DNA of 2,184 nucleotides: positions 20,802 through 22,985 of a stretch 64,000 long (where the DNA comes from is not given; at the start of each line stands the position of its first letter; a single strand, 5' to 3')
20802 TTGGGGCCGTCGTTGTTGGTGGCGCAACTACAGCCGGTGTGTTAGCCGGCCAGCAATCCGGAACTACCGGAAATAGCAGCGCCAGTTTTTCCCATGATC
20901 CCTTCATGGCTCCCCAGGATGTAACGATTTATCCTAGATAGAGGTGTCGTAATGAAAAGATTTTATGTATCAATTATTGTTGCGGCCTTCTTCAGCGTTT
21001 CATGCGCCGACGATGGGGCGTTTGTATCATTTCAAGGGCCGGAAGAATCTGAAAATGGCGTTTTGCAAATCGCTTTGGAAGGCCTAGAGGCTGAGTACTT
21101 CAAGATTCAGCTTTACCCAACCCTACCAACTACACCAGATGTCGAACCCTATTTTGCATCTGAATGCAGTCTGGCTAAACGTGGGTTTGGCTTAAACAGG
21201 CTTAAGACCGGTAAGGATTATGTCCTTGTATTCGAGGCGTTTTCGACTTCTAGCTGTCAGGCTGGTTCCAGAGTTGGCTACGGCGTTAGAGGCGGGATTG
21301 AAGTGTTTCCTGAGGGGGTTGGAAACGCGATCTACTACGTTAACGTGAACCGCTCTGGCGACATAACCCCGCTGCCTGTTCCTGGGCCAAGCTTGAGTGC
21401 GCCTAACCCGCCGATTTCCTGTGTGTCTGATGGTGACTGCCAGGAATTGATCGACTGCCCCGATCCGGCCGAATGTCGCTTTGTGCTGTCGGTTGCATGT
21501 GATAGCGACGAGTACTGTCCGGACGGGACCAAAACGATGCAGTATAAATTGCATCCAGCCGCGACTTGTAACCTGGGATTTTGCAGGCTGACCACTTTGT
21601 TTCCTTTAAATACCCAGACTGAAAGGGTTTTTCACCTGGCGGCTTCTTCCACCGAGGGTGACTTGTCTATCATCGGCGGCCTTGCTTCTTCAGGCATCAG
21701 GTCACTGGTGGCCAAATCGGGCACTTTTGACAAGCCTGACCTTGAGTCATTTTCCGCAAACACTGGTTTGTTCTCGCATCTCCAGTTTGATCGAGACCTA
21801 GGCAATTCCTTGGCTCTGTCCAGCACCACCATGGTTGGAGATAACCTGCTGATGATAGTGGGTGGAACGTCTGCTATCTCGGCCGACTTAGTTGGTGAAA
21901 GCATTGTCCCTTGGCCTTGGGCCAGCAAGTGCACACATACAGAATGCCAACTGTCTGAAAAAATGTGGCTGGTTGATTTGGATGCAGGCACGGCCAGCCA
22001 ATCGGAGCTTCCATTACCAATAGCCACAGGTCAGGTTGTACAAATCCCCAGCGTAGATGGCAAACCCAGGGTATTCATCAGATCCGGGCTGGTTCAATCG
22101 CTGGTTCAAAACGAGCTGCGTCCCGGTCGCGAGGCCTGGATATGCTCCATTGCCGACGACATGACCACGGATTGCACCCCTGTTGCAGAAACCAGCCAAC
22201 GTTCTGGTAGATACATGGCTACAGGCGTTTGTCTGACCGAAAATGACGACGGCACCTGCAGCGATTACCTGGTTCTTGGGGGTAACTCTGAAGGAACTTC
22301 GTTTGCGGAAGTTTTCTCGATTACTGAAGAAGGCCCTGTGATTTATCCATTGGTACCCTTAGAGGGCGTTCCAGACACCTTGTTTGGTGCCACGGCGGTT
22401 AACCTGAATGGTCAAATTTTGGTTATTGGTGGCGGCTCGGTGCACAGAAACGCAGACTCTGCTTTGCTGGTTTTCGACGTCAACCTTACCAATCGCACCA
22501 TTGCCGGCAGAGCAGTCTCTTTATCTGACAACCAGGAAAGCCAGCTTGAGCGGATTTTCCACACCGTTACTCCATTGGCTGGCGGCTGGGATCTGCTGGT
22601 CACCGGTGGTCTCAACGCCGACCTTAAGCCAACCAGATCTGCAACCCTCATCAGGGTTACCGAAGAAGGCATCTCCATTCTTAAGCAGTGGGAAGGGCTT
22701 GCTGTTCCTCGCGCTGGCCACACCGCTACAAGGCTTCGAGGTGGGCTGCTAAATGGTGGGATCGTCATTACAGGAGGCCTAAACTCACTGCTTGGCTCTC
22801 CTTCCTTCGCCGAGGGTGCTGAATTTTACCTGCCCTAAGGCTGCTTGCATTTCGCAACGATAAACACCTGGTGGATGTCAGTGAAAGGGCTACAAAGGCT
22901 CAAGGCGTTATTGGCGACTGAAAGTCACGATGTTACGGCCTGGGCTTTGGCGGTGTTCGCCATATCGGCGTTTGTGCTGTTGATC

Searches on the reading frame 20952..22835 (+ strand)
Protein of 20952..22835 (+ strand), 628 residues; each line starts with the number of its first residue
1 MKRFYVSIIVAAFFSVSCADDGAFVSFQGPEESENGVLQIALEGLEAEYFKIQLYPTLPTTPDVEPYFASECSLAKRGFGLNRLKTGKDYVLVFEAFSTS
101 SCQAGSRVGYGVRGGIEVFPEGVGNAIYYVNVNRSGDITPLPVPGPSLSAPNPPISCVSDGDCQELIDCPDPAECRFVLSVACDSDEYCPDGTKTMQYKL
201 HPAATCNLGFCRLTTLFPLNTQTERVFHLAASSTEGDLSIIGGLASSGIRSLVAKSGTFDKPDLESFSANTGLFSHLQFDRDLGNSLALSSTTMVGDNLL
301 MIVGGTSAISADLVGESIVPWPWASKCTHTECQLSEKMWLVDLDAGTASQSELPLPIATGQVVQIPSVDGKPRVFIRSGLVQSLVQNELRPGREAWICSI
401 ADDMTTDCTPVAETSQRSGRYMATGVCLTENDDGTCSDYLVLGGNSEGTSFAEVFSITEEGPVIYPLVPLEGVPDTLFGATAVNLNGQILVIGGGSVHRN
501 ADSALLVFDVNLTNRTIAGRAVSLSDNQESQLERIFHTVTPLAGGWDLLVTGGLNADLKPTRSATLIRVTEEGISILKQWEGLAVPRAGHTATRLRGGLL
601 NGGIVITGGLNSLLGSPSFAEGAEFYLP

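Call 33: search_protein_families(library=pfam, proteins=[window:20952-22835:+], max_evalue=0.0001)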
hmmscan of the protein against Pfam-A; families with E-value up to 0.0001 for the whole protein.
window:20952-22835:+ (628 aa): 1 family
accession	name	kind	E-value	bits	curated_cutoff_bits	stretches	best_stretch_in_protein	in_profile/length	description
PF24681.1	Kelch_KLHDC2_KLHL20_DRC7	-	3.7e-05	23.6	50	0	479-599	1-116/221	KLHDC2/KLHL20/DRC7 Kelch-repeats domain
